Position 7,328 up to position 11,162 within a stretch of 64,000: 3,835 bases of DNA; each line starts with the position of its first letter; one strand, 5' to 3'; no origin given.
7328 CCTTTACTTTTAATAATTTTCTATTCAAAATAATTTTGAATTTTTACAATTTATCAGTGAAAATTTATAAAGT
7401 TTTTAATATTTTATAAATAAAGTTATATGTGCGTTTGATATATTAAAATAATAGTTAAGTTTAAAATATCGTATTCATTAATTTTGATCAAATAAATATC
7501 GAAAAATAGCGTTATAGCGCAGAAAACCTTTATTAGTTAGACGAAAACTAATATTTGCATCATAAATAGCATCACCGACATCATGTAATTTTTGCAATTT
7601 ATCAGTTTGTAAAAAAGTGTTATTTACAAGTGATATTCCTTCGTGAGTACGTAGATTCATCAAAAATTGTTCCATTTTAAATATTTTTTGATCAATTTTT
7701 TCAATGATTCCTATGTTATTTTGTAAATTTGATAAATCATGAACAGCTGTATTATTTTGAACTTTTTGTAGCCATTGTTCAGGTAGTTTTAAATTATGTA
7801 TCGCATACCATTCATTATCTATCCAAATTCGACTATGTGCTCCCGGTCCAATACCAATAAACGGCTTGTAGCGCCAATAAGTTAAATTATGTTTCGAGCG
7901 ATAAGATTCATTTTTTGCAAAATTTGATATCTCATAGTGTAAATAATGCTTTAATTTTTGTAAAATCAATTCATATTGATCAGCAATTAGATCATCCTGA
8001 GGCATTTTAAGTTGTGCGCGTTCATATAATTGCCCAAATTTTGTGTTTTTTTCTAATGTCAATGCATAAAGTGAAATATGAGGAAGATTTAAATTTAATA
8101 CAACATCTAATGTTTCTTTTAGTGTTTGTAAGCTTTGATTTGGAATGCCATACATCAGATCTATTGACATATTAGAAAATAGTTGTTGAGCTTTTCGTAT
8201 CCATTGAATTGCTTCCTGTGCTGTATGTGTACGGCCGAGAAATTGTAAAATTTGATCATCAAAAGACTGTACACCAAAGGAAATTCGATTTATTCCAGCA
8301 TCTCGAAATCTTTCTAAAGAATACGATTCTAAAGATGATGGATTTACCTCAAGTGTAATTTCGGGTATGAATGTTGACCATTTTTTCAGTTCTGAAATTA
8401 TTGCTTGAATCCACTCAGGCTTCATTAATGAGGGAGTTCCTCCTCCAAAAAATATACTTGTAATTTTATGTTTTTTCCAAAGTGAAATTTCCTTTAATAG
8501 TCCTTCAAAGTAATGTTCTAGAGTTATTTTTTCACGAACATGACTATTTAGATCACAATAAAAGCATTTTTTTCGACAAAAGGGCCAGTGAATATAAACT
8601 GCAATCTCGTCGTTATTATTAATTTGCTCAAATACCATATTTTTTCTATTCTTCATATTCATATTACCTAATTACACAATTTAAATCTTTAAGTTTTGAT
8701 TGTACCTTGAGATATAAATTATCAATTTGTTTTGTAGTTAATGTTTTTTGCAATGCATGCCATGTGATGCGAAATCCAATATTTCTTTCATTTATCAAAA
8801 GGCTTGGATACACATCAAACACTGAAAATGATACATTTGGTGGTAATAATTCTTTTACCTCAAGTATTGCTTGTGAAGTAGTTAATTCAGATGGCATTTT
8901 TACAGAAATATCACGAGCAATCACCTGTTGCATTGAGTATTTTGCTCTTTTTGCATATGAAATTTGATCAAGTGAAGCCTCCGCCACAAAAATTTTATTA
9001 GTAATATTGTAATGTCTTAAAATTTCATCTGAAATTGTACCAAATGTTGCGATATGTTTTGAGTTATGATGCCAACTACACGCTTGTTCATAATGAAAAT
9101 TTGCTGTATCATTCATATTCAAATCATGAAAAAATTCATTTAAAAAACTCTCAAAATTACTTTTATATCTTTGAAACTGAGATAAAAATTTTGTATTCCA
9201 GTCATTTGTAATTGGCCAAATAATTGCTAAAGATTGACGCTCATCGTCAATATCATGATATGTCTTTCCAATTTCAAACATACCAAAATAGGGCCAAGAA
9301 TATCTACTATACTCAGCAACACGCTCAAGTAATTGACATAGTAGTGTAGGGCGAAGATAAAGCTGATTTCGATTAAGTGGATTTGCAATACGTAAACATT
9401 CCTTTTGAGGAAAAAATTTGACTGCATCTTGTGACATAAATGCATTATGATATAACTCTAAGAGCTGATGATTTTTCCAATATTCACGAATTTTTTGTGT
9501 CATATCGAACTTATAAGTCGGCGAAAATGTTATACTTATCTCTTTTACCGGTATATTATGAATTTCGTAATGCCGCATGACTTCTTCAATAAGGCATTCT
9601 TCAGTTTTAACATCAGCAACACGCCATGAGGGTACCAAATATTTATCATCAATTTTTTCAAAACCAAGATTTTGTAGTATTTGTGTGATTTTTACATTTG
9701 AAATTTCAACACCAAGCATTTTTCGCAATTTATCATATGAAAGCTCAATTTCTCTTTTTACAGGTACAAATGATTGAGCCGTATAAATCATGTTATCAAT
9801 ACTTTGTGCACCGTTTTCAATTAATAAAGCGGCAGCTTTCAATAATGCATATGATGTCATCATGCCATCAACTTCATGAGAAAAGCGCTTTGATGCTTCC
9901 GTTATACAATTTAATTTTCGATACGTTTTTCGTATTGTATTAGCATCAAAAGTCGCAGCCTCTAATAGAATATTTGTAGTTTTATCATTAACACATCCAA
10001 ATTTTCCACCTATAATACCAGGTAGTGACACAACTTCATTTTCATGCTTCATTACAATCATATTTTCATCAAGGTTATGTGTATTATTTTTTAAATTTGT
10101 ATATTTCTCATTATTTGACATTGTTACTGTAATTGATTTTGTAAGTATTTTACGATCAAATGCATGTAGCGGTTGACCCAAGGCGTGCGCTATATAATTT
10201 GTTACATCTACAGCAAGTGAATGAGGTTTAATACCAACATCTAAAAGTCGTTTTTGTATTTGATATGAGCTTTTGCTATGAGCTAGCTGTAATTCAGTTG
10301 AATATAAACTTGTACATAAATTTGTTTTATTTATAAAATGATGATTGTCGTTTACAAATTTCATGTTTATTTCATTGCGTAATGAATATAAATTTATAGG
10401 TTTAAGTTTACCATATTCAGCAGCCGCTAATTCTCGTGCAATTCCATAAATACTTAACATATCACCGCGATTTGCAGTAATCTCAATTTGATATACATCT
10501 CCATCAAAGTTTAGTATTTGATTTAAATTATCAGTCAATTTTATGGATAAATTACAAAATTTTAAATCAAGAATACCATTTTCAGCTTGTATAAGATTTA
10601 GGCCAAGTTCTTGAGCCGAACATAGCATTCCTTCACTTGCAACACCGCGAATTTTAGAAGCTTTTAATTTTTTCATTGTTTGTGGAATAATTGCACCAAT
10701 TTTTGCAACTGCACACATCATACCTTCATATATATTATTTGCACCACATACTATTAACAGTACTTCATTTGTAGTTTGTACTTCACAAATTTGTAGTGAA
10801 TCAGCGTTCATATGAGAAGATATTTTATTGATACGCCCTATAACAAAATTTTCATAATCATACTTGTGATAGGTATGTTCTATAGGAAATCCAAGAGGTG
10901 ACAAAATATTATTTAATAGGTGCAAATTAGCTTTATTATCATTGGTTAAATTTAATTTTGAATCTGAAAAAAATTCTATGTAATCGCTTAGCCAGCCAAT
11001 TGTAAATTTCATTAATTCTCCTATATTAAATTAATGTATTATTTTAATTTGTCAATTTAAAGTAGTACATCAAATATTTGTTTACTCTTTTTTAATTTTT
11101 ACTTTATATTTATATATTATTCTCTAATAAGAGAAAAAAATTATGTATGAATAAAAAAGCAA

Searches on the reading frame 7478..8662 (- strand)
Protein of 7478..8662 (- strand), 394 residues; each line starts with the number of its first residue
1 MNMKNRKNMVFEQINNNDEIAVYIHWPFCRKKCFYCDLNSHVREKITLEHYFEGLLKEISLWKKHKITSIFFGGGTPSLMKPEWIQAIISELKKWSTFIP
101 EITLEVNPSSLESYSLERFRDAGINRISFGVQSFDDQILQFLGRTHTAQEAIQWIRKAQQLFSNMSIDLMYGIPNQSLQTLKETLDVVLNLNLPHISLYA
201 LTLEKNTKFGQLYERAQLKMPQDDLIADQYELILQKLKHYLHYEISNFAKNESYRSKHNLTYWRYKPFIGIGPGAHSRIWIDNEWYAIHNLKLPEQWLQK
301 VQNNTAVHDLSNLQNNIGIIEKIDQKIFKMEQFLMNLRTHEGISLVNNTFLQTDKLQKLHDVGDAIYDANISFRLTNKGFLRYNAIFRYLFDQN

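Call 15: search_protein_families(library=ncbifam, proteins=[window:7478-8662:-], max_evalue=0.00001)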
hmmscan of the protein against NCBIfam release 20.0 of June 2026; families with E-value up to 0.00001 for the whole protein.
window:7478-8662:- (394 aa): 29 families (the best 25 are shown)
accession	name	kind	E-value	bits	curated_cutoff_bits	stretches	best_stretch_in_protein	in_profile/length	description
NF005133.0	PRK06582.1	equivalog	1.9e-89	300.4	597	1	16-388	8-386/390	coproporphyrinogen III oxidase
TIGR00539.1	hemN_rel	equivalog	2.4e-76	257.2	205.4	1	21-345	2-317/361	radical SAM family heme chaperone HemW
NF004567.0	PRK05904.1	equivalog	5.4e-47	160.7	355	1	20-359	7-345/353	coproporphyrinogen III oxidase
TIGR04107.1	rSAM_HutW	equivalog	1.2e-46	159.5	400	1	13-304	34-332/419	heme anaerobic degradation radical SAM methyltransferase ChuW/HutW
NF006067.1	PRK08208.1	equivalog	1.4e-41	142.9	380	1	15-391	31-415/427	STM4012 family radical SAM protein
NF006385.0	PRK08629.1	equivalog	8.7e-41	140.1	355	1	2-353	35-380/439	coproporphyrinogen III oxidase family protein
TIGR03994.1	rSAM_HemZ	equivalog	7.7e-38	130.7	321.4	1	2-229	67-305/401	coproporphyrinogen dehydrogenase HemZ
TIGR00538.1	hemN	equivalog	4.9e-37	127.8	324.95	1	7-227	37-267/454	oxygen-independent coproporphyrinogen III oxidase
NF006064.0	PRK08207.2-2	equivalog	9.2e-32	110.6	504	1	13-304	138-451/465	coproporphyrinogen III oxidase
NF006060.0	PRK08207.1-3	equivalog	4.9e-30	104.7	653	1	15-232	145-376/477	coproporphyrinogen III oxidase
NF006061.0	PRK08207.1-4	equivalog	1.3e-26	93.5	702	1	15-208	169-375/501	coproporphyrinogen III oxidase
TIGR04419.1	no_iron_rSAM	equivalog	7.7e-22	78.3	300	1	45-315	20-293/378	HemN-related non-iron pseudo-SAM protein PsgB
NF006066.0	PRK08207.2-5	equivalog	1.8e-21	76.3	1117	1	16-297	187-489/518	coproporphyrinogen III oxidase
NF006059.0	PRK08207.1-1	equivalog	8.6e-20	70.9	1012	1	16-211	168-376/496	coproporphyrinogen III oxidase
NF006062.0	PRK08207.1-5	equivalog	4.6e-18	65.3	1007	1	15-231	143-374/476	coproporphyrinogen III oxidase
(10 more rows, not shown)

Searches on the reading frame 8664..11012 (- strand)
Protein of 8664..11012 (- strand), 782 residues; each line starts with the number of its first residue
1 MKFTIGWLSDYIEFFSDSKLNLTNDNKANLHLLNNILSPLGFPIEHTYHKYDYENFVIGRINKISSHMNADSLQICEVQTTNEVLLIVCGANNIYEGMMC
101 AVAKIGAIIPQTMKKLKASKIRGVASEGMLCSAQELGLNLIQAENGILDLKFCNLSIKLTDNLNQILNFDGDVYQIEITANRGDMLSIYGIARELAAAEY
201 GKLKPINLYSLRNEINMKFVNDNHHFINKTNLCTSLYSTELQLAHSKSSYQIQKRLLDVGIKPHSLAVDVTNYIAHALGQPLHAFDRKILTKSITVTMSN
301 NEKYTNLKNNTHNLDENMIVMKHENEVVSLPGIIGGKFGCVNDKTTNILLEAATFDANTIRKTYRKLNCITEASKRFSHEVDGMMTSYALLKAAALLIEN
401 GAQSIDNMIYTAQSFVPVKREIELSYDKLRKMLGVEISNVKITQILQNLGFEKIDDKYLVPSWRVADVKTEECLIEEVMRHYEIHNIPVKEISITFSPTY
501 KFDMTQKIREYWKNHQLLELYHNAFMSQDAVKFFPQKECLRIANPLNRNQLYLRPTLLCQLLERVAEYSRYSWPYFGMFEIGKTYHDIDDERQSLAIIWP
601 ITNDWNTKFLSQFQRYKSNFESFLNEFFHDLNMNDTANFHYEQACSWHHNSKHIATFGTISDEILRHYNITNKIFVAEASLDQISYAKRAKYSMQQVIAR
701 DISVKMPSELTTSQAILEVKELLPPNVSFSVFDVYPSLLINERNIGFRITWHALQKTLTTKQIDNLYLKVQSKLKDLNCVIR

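Call 15: search_protein_families(library=ncbifam, proteins=[window:8664-11012:-], max_evalue=0.00001)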
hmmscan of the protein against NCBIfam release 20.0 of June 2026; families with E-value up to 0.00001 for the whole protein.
window:8664-11012:- (782 aa): 6 families
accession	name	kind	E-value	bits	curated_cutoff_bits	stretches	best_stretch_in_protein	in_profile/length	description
TIGR00472.1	pheT_bact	equivalog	3e-145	485.5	402.65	1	1-781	1-797/798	phenylalanine--tRNA ligase subunit beta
NF001882.0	PRK00629.5-4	equivalog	1e-52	179.5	527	1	24-751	13-710/725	phenylalanine--tRNA ligase subunit beta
NF045760.1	YtpR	equivalog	7.8e-33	113.9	100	1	25-151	58-176/185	YtpR family tRNA-binding protein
TIGR00471.1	pheT_arch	equivalog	1.6e-23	83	282.65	1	298-680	180-546/551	phenylalanine--tRNA ligase subunit beta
NF001879.0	PRK00629.5-1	equivalog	2e-16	59.6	840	1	37-483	26-454/718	phenylalanine--tRNA ligase subunit beta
NF045867.1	PheT_Nterm_rel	equivalog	1.8e-14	54.1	120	1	44-139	77-171/171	TyrS-associated PheT N-terminal domain-related protein TapR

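Call 16: find_related_loci(query=window:8664-11012:-, collection=genome_contigs, flank=10000)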
Query window:8664-11012:- (782 aa) in genome_contigs; peptide patterns used: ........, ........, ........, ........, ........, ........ (x = any residue, [..] = any of these).
21 stretches matched a pattern, but none encodes a relative of the query by tblastn (E <= 1e-3).

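Call 31: find_encoding_contigs(protein=window:8664-11012:-, flank=2000, max_places=6)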
Protein window:8664-11012:- (782 aa): 3 contigs read that carry it; 2 places shown.
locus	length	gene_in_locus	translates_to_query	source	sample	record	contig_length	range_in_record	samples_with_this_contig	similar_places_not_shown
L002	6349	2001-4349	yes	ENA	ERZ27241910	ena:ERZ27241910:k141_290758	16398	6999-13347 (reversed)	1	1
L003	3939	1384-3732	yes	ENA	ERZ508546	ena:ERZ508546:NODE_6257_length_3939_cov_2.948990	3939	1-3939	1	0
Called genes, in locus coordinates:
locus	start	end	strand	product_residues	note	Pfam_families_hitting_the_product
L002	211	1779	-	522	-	-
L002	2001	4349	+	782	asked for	PF01588:tRNA_bind, PF03483:B3_4, PF03484:B5, PF17759:tRNA_synthFbeta, PF03147:FDX-ACB (weak)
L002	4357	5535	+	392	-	PF04055:Radical_SAM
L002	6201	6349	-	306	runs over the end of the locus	PF01926:MMR_HSR1, PF02421:FeoB_N, PF03193:RsgA_GTPase (faint), PF00350:Dynamin_N (faint), PF00009:GTP_EFTU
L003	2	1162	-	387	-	?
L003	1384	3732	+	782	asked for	PF01588:tRNA_bind, PF03483:B3_4, PF03484:B5, PF17759:tRNA_synthFbeta, PF03147:FDX-ACB (weak)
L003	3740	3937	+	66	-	?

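Call 34: find_homologous_proteins(query=window:8664-11012:-, max_evalue=1e-30)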
Query window:8664-11012:- (782 aa): 3017 proteins with E <= 1e-30 among 8000 candidates; the best 120 are listed.
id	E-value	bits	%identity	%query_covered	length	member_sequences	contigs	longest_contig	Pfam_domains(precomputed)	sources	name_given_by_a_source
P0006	0.0e+0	1778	100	100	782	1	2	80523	PF03483.23,PF03147.20,PF03484.22,PF17759.7,PF01588.27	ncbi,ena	-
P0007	8.0e-101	357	32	100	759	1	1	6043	PF03483.23,PF03147.20,PF03484.22,PF17759.7,PF01588.27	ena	-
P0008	1.8e-97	346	32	100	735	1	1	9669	PF03483.23,PF03147.20,PF03484.22,PF17759.7,PF01588.27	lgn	-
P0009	8.9e-95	337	32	100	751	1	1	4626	PF03483.23,PF03147.20,PF17759.7,PF01588.27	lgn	-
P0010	2.6e-92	329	33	98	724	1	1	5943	PF03483.23,PF03484.22,PF17759.7,PF01588.27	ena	-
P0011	1.3e-91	326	31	94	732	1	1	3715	PF03483.23,PF03147.20,PF03484.22,PF17759.7,PF01588.27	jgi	jgi:phenylalanyl-tRNA synthetase beta chain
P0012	1.5e-89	320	32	100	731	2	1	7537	PF03483.23,PF03147.20,PF17759.7,PF01588.27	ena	-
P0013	2.9e-87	312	30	100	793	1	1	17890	PF03483.23,PF03147.20,PF03484.22,PF17759.7,PF01588.27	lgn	-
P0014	4.0e-84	302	30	99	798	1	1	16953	PF03483.23,PF03147.20,PF03484.22,PF17759.7,PF01588.27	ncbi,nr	ncbi:MAG: phenylalanine--tRNA ligase subunit beta [Alphaproteobacteria bacterium]|nr:phenylalanine--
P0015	2.7e-80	289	30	98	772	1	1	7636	PF03483.23,PF03147.20,PF03484.22,PF17759.7,PF01588.27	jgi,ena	-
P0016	1.9e-78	283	30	98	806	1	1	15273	PF03483.23,PF03147.20,PF03484.22,PF17759.7,PF01588.27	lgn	-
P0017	3.9e-78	282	29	93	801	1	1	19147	PF03483.23,PF03147.20,PF03484.22,PF17759.7,PF01588.27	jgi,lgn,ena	-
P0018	1.7e-77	280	30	99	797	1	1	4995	PF03483.23,PF03147.20,PF03484.22,PF17759.7,PF01588.27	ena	-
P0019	2.2e-77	279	30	98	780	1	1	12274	PF03483.23,PF03147.20,PF03484.22,PF17759.7,PF01588.27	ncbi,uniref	ncbi:phenylalanine--tRNA ligase subunit beta [Wolbachia endosymbiont of Pentidionis agamae]|uniref:p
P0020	2.6e-77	279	30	99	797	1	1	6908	PF03483.23,PF03147.20,PF03484.22,PF17759.7,PF01588.27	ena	-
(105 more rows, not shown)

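Call 38: find_encoding_contigs(protein=P0129, flank=10000, max_places=6)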
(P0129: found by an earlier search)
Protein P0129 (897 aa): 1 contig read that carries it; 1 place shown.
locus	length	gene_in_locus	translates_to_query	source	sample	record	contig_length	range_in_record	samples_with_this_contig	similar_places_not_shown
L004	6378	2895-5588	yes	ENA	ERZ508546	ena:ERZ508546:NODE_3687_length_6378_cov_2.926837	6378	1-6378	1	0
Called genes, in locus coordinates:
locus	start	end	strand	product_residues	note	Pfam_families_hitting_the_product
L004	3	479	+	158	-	?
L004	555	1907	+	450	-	-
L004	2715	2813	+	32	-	-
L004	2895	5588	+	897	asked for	-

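Call 39: find_encoding_contigs(protein=P0127, flank=10000, max_places=6)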
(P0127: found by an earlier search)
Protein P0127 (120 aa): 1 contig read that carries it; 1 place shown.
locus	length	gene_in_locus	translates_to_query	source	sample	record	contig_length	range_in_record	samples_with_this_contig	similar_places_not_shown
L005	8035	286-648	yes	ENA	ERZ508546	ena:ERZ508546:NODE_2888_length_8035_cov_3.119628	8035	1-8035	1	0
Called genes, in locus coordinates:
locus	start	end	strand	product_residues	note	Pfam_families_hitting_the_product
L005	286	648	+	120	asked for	-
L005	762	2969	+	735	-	-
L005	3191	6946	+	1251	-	-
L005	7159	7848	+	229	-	-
